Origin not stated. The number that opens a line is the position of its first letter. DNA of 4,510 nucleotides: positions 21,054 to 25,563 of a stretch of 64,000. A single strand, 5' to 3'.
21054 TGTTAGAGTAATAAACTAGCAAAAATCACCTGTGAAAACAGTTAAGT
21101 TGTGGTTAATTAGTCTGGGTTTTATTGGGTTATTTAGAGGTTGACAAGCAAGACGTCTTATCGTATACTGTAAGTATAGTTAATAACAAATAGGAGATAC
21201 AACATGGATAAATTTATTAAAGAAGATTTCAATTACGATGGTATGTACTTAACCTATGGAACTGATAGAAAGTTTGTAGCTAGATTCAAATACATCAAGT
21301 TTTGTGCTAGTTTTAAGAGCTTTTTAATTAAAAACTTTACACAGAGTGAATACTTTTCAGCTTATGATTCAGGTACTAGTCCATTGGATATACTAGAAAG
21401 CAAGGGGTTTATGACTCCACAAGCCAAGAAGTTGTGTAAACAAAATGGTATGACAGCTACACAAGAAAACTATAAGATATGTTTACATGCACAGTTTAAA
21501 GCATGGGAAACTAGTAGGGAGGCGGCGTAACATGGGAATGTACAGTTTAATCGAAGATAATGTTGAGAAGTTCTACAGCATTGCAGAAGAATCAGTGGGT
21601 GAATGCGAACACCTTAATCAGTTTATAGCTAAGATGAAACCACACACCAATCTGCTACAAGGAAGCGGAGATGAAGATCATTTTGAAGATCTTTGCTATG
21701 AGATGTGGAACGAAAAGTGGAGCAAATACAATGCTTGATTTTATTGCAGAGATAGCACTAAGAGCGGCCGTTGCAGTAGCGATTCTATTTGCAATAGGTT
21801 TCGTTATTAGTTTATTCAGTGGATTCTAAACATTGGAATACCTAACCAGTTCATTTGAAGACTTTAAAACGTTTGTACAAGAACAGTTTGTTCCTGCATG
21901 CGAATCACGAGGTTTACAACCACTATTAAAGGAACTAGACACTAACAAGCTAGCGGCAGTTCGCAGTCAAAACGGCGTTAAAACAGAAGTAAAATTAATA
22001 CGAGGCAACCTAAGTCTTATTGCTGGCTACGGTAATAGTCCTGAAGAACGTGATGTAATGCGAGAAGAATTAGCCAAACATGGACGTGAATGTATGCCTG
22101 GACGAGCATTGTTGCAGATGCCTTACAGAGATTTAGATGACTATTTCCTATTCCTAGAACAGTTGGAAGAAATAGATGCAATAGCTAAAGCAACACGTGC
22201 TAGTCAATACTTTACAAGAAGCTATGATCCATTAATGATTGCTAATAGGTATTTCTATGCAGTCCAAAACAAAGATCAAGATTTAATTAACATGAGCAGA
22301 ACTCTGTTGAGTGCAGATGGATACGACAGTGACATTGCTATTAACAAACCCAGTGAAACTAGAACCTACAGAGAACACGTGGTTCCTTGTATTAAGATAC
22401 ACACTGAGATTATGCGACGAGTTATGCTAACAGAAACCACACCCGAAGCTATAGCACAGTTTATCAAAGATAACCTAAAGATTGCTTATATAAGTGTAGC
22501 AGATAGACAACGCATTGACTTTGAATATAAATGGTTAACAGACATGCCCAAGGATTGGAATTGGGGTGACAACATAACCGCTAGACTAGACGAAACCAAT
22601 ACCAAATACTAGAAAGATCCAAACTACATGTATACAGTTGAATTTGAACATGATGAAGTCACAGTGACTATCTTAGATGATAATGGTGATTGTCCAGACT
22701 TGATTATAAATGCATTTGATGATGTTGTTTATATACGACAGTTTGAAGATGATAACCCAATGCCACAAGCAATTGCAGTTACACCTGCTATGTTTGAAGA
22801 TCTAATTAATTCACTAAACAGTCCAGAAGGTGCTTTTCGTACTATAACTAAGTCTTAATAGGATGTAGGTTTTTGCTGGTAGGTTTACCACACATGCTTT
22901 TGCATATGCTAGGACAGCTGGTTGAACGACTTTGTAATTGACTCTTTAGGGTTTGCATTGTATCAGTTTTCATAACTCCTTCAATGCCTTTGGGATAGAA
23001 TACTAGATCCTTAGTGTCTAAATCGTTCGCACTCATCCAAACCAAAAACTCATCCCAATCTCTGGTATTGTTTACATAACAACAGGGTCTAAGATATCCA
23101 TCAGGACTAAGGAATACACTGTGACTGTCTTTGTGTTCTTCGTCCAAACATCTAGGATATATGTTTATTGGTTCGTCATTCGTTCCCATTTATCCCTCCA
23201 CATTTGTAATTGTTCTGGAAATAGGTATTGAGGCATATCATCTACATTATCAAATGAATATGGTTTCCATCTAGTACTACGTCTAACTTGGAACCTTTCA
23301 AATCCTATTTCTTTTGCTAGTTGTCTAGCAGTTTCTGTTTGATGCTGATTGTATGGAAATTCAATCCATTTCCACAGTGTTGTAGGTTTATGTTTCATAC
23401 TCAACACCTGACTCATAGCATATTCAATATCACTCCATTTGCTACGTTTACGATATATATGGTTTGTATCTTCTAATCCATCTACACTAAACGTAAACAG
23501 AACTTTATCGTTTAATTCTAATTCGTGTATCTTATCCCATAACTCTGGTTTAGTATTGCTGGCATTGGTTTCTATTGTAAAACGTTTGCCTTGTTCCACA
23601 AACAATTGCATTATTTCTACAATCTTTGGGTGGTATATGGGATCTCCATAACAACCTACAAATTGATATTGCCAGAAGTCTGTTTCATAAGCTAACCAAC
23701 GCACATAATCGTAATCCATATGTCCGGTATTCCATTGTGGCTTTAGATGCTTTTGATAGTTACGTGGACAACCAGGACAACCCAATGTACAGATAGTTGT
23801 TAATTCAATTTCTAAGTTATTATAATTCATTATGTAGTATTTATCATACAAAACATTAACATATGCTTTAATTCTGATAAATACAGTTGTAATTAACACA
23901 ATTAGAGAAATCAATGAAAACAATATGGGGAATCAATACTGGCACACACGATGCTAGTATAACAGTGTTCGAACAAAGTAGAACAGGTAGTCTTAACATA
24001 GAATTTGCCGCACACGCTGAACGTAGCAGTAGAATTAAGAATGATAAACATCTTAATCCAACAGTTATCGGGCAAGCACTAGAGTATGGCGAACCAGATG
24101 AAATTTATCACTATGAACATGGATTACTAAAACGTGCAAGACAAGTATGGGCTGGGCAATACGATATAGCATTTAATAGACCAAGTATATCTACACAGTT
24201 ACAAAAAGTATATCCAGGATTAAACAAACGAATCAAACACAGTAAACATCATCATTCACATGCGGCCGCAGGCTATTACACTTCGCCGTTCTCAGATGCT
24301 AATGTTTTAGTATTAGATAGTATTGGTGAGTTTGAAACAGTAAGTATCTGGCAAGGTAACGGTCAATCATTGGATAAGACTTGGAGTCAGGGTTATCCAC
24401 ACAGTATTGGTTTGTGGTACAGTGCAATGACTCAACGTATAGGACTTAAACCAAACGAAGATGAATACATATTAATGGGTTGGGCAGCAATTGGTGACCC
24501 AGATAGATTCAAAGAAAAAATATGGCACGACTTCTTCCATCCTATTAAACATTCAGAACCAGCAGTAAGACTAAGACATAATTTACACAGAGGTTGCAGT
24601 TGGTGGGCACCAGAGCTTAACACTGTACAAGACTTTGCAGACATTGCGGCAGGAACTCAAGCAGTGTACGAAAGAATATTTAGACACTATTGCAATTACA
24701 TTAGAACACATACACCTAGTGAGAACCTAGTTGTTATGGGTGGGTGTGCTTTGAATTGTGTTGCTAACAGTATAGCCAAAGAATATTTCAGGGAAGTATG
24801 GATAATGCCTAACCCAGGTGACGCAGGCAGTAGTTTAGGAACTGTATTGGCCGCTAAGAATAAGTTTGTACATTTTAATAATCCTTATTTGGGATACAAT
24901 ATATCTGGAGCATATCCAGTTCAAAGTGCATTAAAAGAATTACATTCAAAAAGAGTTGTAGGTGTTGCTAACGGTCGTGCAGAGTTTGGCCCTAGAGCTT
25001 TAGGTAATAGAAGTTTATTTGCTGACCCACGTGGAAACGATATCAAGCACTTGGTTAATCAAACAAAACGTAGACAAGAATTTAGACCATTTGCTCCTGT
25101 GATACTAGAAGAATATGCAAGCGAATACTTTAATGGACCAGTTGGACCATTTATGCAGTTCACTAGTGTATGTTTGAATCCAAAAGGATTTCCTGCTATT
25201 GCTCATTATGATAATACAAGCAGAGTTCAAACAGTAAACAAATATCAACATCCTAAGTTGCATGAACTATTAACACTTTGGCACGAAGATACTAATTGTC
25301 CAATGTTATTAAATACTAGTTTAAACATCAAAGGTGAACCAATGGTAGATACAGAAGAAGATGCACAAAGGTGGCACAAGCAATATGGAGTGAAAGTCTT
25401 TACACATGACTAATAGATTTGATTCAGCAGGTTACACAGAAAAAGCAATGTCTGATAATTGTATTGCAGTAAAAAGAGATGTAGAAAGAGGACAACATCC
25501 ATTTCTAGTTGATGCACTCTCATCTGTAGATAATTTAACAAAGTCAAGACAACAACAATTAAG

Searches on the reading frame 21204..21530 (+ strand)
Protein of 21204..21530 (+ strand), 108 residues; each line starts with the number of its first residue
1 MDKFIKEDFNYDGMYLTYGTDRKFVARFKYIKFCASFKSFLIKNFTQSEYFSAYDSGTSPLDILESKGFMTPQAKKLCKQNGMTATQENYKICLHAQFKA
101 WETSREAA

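Call 10: search_protein_families(library=phrogs, proteins=[window:21204-21530:+], max_evalue=0.01)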
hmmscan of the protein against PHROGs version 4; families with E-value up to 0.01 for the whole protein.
window:21204-21530:+ (108 aa): 1 family
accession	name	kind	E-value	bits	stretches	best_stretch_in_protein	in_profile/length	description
phrog_22119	-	unknown function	2.4e-09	38.4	1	3-85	2-88/96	-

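Call 18: search_dna_similar(query=window:21204-21530:+, collection=phages, mode=protein, max_rows=20, max_evalue=0.001)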
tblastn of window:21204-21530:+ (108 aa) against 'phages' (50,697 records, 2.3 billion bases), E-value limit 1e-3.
Records with a match: 7; places in all: 7; records where one place covers at least 80% of the query: 0.
Best place of each record, by identity: <60% 7.
By first word of the organism name: Sinorhizobium 7.
By host as written in the record: Sinorhizobium meliloti 7.
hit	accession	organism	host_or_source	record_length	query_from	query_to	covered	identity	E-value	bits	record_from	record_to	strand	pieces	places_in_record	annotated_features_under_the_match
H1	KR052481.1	Sinorhizobium phage phiM19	Sinorhizobium meliloti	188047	3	85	77%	36.4%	8e-6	48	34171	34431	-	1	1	hypothetical protein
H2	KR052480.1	Sinorhizobium phage phiM7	Sinorhizobium meliloti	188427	3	85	77%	36.4%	8e-6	48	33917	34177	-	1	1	hypothetical protein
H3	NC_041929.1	Sinorhizobium phage phiM7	Sinorhizobium meliloti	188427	3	85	77%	36.4%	8e-6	48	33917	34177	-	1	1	hypothetical protein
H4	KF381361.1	Sinorhizobium phage phiM12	Sinorhizobium meliloti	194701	3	85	77%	36.4%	8e-6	48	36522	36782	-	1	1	hypothetical protein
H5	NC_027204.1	Sinorhizobium phage phiM12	Sinorhizobium meliloti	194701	3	85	77%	36.4%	8e-6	48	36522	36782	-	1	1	hypothetical protein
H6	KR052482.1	Sinorhizobium phage phiN3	Sinorhizobium meliloti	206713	3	85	77%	36.4%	9e-6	48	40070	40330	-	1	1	hypothetical protein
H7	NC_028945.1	Sinorhizobium phage phiN3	Sinorhizobium meliloti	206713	3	85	77%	36.4%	9e-6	48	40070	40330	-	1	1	hypothetical protein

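Call 26: find_related_loci(query=window:21204-21530:+, collection=viral_contigs, flank=10000)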
Query window:21204-21530:+ (108 aa) in viral_contigs; peptide patterns used: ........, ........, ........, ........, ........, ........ (x = any residue, [..] = any of these).
17 stretches matched a pattern; 12 encode a relative of the query (tblastn E <= 1e-3); 12 distinct loci.
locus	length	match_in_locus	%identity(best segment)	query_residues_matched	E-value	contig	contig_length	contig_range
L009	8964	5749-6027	69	2-96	1e-39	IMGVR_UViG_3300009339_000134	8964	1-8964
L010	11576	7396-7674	68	2-96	8e-38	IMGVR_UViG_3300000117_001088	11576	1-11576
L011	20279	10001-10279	68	2-96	8e-38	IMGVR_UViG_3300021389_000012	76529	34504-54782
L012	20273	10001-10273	68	4-96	5e-37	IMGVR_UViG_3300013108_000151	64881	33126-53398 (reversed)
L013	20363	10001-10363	51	1-96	4e-34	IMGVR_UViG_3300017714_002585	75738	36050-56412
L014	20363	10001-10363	51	1-96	4e-34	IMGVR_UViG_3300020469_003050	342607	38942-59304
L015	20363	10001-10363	53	1-96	6e-34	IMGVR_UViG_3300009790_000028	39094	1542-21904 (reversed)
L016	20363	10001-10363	51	1-96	4e-34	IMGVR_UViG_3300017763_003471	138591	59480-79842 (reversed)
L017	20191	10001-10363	53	1-96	9e-34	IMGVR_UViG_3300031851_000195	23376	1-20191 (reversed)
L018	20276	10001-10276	62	4-97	3e-33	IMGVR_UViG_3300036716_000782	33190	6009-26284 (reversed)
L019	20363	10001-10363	51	1-96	3e-33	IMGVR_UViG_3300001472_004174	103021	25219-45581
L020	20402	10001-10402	48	1-108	1e-30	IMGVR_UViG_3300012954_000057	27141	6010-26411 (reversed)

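Call 64: search_protein_families(library=pfam, proteins=[window:21204-21530:+], max_evalue=0.1)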
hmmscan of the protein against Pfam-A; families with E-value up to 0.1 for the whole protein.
window:21204-21530:+ (108 aa): 0 families

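Call 69: find_homologous_proteins(query=window:21204-21530:+, max_evalue=1e-20)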
Query window:21204-21530:+ (108 aa): 59 proteins with E <= 1e-20 among 94 candidates. Only proteins of 59 to 189 residues were searched: fused or split forms outside these lengths cannot appear, so this answer is no evidence that the protein stands alone or is whole; find_related_loci, which searches DNA, has no such limit.
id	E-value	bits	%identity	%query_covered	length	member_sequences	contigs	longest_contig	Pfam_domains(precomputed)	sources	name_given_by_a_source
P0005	3.1e-64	232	95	100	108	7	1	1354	-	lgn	-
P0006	7.6e-59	214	88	100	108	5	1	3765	-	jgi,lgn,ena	-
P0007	2.0e-58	213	87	100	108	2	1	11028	-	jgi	jgi:hypothetical protein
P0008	3.2e-57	209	86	100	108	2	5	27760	-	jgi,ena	jgi:hypothetical protein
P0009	5.1e-54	199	81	100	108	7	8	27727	-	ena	-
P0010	1.1e-52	194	80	100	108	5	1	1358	-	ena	-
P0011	4.1e-49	183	75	100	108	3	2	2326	-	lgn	-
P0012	9.5e-43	163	70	97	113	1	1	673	-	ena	-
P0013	1.4e-34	136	62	94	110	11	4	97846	-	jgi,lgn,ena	jgi:hypothetical protein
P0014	6.2e-34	134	65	87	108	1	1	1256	-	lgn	-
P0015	1.2e-33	133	64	87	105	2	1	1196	-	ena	-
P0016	3.5e-33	132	62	89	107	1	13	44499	-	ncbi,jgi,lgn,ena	jgi:hypothetical protein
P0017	5.6e-33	131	71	86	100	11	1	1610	-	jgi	-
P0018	1.2e-32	130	61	89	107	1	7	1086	-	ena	-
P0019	2.2e-32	129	60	89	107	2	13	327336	-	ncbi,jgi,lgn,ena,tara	tara:strand:- start:16275 stop:16598 length:324 start_codon:yes stop_codon:yes gene_type:complete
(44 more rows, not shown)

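Call 70: find_encoding_contigs(protein=P0009, flank=7000, max_places=4)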
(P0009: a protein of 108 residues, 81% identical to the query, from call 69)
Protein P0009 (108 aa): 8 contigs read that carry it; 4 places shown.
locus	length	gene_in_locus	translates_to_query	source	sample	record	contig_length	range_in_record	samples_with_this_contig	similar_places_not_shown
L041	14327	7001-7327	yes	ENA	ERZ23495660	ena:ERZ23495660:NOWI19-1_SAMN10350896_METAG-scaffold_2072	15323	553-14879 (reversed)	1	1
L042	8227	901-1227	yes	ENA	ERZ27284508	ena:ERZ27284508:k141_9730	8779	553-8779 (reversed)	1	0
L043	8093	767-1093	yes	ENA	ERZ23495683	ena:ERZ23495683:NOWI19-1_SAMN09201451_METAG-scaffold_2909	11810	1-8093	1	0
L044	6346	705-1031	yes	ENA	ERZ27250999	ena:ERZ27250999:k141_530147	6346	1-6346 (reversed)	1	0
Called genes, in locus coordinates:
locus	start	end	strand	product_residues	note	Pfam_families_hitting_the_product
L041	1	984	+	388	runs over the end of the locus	-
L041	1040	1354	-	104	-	-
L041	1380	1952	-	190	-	PF07883:Cupin_2 (weak)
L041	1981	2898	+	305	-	PF04055:Radical_SAM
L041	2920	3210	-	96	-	-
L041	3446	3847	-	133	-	-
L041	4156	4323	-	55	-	-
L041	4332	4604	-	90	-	-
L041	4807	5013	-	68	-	-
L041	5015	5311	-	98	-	-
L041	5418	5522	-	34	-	-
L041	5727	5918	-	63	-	-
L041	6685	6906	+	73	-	-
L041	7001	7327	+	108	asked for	-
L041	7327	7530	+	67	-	-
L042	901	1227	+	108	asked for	-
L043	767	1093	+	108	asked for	-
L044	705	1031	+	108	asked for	-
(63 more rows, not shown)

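Call 71: find_encoding_contigs(protein=P0008, flank=7000, max_places=4)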
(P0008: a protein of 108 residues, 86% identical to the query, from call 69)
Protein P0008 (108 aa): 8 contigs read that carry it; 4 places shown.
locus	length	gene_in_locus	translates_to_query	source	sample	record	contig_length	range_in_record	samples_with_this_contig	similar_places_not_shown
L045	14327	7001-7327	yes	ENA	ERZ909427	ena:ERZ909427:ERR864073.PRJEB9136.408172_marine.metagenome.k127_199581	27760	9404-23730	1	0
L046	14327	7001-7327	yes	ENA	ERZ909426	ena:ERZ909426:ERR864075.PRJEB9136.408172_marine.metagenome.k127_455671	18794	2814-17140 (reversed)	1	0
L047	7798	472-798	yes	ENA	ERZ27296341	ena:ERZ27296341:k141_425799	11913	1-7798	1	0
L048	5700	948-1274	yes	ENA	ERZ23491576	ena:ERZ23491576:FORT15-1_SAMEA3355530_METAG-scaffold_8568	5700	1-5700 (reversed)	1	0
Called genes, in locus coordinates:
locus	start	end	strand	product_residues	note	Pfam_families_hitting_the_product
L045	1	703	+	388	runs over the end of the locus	-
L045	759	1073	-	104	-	-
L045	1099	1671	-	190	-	PF07883:Cupin_2 (weak)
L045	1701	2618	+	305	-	PF04055:Radical_SAM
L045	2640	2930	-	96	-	-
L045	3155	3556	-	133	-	-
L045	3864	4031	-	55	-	-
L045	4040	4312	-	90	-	-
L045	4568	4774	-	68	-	-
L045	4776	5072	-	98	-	-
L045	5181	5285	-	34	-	-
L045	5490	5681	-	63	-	-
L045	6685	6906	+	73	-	-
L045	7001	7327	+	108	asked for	-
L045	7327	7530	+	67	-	-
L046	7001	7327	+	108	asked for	-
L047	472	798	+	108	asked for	-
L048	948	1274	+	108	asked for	-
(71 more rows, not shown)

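Call 72: find_encoding_contigs(protein=P0013, flank=7000, max_places=3)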
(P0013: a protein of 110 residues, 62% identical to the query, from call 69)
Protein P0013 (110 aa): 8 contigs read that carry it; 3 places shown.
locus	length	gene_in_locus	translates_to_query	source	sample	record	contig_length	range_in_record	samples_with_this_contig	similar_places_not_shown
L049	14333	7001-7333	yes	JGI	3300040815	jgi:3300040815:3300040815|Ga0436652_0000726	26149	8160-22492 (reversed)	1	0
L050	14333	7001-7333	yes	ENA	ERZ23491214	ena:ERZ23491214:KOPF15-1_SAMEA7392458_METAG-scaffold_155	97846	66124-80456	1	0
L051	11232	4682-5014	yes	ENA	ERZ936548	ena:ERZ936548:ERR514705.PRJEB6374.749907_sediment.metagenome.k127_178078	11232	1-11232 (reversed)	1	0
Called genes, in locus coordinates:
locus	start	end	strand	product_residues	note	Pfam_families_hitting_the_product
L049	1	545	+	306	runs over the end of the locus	-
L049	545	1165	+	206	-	-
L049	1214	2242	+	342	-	PF03851:UvdE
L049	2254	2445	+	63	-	-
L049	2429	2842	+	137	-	-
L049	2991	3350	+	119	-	PF11750:DUF3307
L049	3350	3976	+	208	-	-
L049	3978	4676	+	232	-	PF00175:NAD_binding_1 (weak)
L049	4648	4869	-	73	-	-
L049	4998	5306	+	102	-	-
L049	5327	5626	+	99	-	-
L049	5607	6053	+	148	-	-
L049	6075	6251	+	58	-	-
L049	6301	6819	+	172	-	-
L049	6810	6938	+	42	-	-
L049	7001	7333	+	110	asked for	-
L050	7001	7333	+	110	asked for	-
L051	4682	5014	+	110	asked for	-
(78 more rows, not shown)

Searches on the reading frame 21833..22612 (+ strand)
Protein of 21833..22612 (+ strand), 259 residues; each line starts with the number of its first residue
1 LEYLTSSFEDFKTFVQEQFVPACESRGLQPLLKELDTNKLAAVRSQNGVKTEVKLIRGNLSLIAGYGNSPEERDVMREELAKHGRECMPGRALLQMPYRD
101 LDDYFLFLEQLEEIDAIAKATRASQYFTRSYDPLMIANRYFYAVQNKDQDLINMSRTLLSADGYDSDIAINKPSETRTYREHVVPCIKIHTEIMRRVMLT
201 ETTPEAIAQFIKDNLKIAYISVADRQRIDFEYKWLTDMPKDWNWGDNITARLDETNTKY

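Call 11: search_protein_families(library=phrogs, proteins=[window:21833-22612:+], max_evalue=0.001)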
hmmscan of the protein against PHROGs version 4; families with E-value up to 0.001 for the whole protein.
window:21833-22612:+ (259 aa): 0 families

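Call 12: search_protein_families(library=pfam, proteins=[window:21833-22612:+], max_evalue=0.001)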
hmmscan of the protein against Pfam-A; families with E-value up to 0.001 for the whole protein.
window:21833-22612:+ (259 aa): 0 families

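Call 20: find_related_loci(query=window:21833-22612:+, collection=viral_contigs, flank=10000)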
Query window:21833-22612:+ (259 aa) in viral_contigs; peptide patterns used: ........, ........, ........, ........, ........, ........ (x = any residue, [..] = any of these).
5 stretches matched a pattern, but none encodes a relative of the query by tblastn (E <= 1e-3).

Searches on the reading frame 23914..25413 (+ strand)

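Call 11: search_protein_families(library=phrogs, proteins=[window:23914-25413:+], max_evalue=0.001)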
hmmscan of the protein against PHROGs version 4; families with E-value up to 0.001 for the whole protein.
window:23914-25413:+ (499 aa): 2 families
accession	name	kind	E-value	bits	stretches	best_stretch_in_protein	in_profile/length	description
phrog_1601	-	moron, auxiliary metabolic gene and host takeover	6.4e-88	297.1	1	3-491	2-514/528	Nol-like carbamoyltransferase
phrog_20469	-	moron, auxiliary metabolic gene and host takeover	9.9e-26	91.6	1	345-484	13-157/181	Nol-like carbamoyltransferase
